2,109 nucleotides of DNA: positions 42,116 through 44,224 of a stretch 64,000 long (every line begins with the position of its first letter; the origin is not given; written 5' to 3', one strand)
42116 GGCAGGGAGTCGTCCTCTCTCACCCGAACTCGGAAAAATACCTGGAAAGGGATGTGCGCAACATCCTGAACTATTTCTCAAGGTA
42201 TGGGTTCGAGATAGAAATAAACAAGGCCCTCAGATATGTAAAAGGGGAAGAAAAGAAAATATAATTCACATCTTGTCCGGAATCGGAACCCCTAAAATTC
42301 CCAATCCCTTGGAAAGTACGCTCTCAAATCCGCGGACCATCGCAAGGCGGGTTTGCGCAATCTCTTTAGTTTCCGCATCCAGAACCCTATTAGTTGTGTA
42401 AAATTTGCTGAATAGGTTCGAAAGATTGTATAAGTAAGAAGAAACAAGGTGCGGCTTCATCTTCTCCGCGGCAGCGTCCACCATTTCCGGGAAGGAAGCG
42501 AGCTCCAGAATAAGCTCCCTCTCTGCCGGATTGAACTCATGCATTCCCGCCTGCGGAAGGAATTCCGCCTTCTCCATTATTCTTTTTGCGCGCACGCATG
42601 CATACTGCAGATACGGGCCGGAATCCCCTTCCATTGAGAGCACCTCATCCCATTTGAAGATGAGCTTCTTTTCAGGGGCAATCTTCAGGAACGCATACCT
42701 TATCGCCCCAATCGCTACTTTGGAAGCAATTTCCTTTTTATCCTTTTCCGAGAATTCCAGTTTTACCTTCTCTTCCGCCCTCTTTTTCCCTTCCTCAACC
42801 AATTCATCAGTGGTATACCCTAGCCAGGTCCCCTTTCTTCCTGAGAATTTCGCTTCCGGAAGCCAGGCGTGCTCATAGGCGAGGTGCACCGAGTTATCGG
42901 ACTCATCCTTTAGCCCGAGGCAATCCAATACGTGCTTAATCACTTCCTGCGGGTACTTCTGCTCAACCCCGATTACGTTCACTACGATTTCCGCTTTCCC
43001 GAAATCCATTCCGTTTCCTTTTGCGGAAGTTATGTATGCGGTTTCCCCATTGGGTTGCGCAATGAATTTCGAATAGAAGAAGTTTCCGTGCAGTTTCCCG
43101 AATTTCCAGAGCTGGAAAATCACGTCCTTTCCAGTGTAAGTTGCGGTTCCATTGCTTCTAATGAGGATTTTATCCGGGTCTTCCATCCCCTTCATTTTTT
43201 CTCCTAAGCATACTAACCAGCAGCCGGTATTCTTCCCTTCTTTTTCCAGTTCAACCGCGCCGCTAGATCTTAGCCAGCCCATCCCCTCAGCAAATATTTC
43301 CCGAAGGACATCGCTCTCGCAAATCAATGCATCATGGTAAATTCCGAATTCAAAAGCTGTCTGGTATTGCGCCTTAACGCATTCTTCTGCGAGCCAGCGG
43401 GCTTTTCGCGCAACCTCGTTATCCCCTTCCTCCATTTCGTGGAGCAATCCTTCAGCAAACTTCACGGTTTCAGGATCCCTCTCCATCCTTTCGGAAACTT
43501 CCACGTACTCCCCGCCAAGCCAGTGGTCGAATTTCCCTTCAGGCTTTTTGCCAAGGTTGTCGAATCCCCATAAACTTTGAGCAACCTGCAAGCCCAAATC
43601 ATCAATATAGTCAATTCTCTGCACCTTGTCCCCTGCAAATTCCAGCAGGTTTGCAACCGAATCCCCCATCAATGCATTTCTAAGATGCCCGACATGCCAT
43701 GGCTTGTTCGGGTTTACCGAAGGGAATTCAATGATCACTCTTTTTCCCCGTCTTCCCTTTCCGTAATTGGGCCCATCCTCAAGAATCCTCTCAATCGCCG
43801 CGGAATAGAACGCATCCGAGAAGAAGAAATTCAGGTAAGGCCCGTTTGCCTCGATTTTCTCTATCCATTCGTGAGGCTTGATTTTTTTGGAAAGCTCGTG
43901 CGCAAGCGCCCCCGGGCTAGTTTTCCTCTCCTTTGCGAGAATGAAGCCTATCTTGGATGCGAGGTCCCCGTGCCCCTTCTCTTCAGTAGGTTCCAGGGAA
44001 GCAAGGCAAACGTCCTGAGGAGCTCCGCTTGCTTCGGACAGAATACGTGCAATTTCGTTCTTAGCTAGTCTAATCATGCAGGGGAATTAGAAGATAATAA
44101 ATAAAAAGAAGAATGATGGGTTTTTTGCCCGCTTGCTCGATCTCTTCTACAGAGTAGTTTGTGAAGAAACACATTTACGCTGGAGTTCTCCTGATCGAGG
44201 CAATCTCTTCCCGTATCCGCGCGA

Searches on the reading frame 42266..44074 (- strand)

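Call 67: search_protein_families(library=pfam, proteins=[window:42266-44074:-], max_evalue=0.001)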
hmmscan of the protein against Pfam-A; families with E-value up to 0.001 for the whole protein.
window:42266-44074:- (602 aa): 3 families
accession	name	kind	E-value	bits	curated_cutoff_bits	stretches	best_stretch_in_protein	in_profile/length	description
PF05746.21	DALR_1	-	5.9e-29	101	22.3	1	489-602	1-117/117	DALR anticodon binding domain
PF00750.26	tRNA-synt_1d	-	2.8e-24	86.2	23.3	1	95-320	3-221/349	tRNA synthetases class I (R), catalytic domain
PF03485.21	Arg_tRNA_synt_N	-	7.2e-16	59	21.5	1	5-85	4-85/85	Arginyl tRNA synthetase N terminal domain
